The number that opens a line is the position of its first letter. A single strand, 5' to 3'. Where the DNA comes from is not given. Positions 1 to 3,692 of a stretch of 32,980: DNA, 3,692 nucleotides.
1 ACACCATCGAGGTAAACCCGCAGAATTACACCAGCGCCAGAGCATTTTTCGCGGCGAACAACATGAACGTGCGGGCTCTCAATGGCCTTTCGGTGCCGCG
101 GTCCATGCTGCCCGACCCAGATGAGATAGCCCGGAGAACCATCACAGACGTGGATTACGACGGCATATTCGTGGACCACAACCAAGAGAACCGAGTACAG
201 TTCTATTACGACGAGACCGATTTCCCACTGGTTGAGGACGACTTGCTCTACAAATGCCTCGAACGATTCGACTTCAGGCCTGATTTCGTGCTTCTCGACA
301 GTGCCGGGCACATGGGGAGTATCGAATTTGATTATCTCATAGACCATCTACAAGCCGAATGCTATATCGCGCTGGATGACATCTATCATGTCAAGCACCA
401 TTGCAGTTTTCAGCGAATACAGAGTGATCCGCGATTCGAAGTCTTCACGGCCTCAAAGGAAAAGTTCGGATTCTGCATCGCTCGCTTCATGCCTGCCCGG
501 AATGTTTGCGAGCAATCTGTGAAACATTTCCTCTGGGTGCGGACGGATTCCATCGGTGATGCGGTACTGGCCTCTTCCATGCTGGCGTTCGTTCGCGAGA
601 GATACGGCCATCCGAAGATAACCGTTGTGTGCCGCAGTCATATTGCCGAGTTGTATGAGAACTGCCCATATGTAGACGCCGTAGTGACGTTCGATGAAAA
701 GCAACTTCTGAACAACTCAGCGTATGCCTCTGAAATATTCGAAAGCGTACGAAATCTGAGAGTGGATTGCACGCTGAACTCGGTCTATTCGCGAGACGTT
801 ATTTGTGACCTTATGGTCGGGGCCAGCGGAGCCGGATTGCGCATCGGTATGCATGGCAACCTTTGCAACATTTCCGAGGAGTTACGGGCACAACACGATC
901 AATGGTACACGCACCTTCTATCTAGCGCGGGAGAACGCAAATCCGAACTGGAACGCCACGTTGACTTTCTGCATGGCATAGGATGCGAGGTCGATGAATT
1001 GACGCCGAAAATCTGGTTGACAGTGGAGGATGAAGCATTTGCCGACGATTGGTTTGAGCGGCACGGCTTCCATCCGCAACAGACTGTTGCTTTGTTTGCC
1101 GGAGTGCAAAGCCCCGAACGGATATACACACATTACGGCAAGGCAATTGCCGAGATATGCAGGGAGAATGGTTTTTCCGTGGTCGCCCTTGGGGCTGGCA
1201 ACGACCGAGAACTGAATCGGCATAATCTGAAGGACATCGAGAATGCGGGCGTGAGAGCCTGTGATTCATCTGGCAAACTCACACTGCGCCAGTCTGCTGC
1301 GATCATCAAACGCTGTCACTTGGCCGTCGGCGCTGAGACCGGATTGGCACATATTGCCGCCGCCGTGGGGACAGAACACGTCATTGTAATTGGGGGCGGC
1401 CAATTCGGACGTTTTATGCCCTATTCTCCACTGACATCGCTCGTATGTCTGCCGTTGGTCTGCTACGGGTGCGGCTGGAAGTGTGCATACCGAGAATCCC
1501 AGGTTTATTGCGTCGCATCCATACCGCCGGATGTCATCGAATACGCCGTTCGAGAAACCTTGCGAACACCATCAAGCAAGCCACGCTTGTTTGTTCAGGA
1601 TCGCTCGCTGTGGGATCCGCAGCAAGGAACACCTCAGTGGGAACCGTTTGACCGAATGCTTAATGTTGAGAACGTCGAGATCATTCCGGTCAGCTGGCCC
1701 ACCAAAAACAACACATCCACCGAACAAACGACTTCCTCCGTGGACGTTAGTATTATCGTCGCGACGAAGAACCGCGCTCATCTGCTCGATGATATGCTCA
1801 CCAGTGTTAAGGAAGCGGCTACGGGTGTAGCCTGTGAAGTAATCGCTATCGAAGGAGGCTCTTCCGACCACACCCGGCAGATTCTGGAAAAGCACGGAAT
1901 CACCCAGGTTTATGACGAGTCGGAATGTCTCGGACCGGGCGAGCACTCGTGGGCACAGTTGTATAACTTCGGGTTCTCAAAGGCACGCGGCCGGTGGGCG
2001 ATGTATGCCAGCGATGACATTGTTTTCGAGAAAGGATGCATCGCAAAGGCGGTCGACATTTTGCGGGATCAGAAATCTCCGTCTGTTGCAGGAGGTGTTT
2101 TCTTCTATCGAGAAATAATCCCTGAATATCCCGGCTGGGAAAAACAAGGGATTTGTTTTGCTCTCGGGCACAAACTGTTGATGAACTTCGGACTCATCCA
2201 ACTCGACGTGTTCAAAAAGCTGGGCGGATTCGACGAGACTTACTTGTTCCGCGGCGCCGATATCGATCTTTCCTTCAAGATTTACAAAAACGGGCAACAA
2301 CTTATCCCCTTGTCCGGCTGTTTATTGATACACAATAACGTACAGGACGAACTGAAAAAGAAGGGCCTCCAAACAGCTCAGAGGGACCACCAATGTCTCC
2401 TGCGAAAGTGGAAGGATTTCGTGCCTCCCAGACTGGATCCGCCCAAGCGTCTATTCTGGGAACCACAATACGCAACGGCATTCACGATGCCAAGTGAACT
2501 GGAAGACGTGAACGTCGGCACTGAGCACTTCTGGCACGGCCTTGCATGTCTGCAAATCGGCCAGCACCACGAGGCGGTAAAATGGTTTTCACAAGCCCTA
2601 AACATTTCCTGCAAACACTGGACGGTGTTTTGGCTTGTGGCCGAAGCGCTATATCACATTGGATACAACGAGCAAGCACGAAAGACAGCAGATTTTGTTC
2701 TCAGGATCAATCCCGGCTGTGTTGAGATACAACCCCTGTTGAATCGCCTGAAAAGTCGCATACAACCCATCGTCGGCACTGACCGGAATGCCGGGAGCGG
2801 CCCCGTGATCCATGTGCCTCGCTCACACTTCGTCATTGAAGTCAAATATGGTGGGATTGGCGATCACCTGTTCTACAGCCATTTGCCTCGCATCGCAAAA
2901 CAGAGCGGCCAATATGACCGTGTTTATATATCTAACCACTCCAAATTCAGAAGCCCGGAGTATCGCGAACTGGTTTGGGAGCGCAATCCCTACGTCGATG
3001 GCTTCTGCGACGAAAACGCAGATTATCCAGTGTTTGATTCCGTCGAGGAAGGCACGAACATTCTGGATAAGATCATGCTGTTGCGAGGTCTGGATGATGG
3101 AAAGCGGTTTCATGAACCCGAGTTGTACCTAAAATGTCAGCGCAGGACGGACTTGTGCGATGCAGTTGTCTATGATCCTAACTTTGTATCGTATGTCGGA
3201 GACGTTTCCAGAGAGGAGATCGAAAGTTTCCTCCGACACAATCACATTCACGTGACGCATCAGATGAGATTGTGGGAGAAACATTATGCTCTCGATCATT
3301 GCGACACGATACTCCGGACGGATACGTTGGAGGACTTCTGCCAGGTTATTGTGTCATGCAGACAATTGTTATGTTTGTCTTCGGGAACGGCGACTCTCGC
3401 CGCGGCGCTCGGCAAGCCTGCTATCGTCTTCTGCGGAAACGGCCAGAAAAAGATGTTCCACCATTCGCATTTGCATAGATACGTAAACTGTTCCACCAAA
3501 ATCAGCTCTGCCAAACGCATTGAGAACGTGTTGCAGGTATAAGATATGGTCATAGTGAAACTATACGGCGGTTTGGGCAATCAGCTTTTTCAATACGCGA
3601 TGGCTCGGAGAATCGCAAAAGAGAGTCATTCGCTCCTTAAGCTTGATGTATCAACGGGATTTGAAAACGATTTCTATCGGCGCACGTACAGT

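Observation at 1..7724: Two giant fused glycosyltransferase 'assembly-line' proteins (1 MTase-like + 7 GT modules, each with TPR-like segments) sitting directly on fliD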

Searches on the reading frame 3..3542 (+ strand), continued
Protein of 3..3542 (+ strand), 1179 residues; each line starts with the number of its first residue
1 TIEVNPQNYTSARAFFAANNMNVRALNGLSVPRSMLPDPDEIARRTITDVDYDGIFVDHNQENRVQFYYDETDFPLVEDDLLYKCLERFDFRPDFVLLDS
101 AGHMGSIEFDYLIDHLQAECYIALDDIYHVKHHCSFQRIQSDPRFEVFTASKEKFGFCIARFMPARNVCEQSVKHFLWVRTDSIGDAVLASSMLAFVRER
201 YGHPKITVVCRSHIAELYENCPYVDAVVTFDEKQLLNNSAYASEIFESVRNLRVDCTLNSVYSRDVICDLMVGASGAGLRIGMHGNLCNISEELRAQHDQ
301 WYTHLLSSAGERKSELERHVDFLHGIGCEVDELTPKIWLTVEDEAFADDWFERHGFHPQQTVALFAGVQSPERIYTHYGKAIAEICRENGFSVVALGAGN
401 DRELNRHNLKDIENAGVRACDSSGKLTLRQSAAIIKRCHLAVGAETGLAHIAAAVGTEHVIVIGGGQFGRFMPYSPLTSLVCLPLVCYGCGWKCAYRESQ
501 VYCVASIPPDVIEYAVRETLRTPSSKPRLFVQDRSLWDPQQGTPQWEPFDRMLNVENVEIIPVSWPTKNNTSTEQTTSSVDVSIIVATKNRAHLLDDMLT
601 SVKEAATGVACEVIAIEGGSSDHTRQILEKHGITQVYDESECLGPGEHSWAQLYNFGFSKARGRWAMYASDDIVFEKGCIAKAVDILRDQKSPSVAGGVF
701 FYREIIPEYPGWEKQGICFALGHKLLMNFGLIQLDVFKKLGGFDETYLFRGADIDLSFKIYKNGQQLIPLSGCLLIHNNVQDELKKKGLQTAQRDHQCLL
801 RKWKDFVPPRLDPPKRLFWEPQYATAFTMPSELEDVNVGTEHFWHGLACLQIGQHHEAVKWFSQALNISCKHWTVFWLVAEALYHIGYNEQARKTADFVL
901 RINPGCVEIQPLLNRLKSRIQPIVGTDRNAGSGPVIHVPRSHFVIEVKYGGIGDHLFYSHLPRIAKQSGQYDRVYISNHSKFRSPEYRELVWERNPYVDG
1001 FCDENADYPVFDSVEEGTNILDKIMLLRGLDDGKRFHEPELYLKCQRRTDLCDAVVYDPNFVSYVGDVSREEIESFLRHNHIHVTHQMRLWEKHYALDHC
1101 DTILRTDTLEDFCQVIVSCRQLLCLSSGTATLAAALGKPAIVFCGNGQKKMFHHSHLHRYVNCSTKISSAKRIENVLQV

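Call 98: search_protein_families(library=pfam, proteins=[L089:7981-9990:+, L089:7141-7968:+], max_evalue=0.01)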
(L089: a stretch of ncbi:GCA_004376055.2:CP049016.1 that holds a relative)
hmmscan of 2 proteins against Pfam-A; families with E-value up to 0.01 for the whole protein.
L089:7981-9990:+ (669 aa): 5 families
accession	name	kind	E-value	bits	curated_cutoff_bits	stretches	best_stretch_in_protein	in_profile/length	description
PF00005.33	ABC_tran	-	1.2e-20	74.9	25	1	42-174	1-136/137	ABC transporter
PF14524.12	Wzt_C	-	4.3e-13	49.9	30.4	1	285-422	8-142/143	Wzt C-terminal domain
PF13555.12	AAA_29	-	0.0014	18.7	27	1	48-80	18-50/61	P-loop containing region of AAA domain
PF13476.12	AAA_23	-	0.0038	18.3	27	1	56-74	23-41/201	AAA domain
PF13304.12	AAA_21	-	0.0053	17.3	27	1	56-72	3-19/304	AAA domain, putative AbiEii toxin, Type IV TA system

L089:7141-7968:+ (275 aa): 2 families
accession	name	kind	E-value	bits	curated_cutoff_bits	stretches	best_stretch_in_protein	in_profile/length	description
PF01061.29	ABC2_membrane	-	1.6e-19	70.7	26.9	1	26-235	3-210/211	ABC-2 type transporter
PF12698.13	ABC2_membrane_3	-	7.2e-05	22.5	31.6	1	85-262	164-347/347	ABC-2 family transporter protein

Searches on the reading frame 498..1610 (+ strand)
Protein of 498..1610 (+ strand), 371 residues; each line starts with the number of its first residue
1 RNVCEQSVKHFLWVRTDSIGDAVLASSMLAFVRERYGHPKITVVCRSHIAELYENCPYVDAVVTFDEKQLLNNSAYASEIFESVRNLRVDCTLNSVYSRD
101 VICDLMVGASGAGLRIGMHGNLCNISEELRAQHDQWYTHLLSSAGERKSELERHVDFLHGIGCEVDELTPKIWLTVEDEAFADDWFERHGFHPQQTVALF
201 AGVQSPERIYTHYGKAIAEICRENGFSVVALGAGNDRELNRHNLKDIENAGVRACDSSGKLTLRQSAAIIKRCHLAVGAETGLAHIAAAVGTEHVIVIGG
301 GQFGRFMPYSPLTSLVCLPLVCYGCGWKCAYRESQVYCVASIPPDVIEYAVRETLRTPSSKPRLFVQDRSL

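Call 89: predict_structure(alignment_id=A6)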
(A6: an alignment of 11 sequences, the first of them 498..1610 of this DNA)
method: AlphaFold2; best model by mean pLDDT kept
length: 371 residues; sequences in the alignment: 11
mean_pLDDT: 85.5   pTM: 0.87
mean pLDDT of the five models: 85.5, 85.2, 84.8, 84.4, 83.9
residues with pLDDT >= 90: 212; 70-90: 99; 50-70: 41; < 50: 19
segments of 3 or more residues with pLDDT < 50: 301-304, 332-337, 369-371
pLDDT, mean of each block of 10 residues (from residue 1): 68 91 92 93 95 95 95 96 97 90 93 91 72 92 77 91 90 95 97 94 71 91 96 91 95 96 95 89 88 82 57 69 52 53 85 86 68 31
secondary structure, 60 per line:
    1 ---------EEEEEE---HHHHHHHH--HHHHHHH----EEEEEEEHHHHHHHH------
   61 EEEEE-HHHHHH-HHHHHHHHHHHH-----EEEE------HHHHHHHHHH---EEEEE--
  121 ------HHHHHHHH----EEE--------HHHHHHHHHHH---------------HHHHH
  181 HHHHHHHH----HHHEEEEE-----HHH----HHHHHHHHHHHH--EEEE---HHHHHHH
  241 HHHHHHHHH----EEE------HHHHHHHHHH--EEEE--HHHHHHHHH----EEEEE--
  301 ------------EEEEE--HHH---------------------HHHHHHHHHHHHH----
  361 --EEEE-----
elements in order: E10-15 H19-26 H29-35 E40-46 H47-54 E61-65 H67-72 H74-85 E91-94 H101-110 E114-118 H127-134 E139-141 H150-160 H176-188 E196-200 H213-224 E227-230 H234-249 E254-256 H263-272 E275-278 H281-289 E294-298 E313-317 H344-356 E363-366

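Call 91: fold_search(model_id=the predicted structure, library=pdb)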
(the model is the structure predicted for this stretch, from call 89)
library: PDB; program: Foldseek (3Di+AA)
matches with E <= 10: 1789; with E <= 0.001: 249
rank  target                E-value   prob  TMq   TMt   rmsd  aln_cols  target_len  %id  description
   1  3tov_A                3.9e-18  1.00  0.69  0.74   3.4       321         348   17  The crystal structure of the glycosyl transferase family 9 from Veillonella parvula DSM 2008 (released 2011-09-21)
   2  3tov_B                1.7e-17  1.00  0.75  0.80   3.6       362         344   17  The crystal structure of the glycosyl transferase family 9 from Veillonella parvula DSM 2008 (released 2011-09-21)
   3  1psw                  1.0e-16  1.00  0.70  0.77   3.9       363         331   17  Structure of E. coli ADP-heptose lps heptosyltransferase II (released 2003-07-08)
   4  9grx_1                1.1e-13  1.00  0.68  0.63   4.8       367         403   13  NDH-PSI-LHCI supercomplex from S. oleracea (released 2025-02-12)
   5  2h1h_B                8.6e-13  1.00  0.61  0.71   6.9       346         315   16  E. coli heptosyltransferase WaaC with ADP-2-deoxy-2-fluoro heptose (released 2007-05-22)
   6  2h1h_A                2.7e-12  1.00  0.67  0.76   4.6       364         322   15  E. coli heptosyltransferase WaaC with ADP-2-deoxy-2-fluoro heptose (released 2007-05-22)
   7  2gt1_A                8.2e-12  1.00  0.68  0.77   4.1       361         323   16  E. coli heptosyltransferase WaaC. (released 2007-05-01)
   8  6dfe_B                1.0e-11  1.00  0.67  0.75   4.7       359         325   17  The structure of a ternary complex of E. coli WaaC (released 2018-09-05)
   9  2h1f_A                1.8e-11  1.00  0.68  0.78   4.5       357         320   15  E. coli heptosyltransferase WaaC with ADP (released 2007-05-22)
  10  2gt1_B                2.6e-11  1.00  0.62  0.74   5.0       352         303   16  E. coli heptosyltransferase WaaC. (released 2007-05-01)
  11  7wff_a                6.3e-10  1.00  0.59  0.63   4.6       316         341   12  Subcomplexes B,M and L in the Cylic electron transfer supercomplex NDH-PSI from Arabidopsis (released 2022-03-16)
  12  7f9o_6                2.7e-09  1.00  0.61  0.65   6.1       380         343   15  PSI-NDH supercomplex of Barley (released 2021-12-22)
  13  7vza_G                9.5e-09  1.00  0.45  0.46  12.3       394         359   15  The crystal structure of Non-hydrolyzing UDPGlcNAc 2-epimerase in complex with UDP (released 2022-11-16)
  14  7vz6_G                2.3e-08  1.00  0.46  0.47  12.6       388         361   13  The crystal structure of Non-hydrolyzing UDPGlcNAc 2-epimerase in complex with UDP-glucose (released 2022-11-16)
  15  4xsu_B                2.4e-08  1.00  0.46  0.46  13.5       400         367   11  Crystal structure of Anabaena Alr3699/HepE in complex with UDP and glucose (released 2016-01-13)
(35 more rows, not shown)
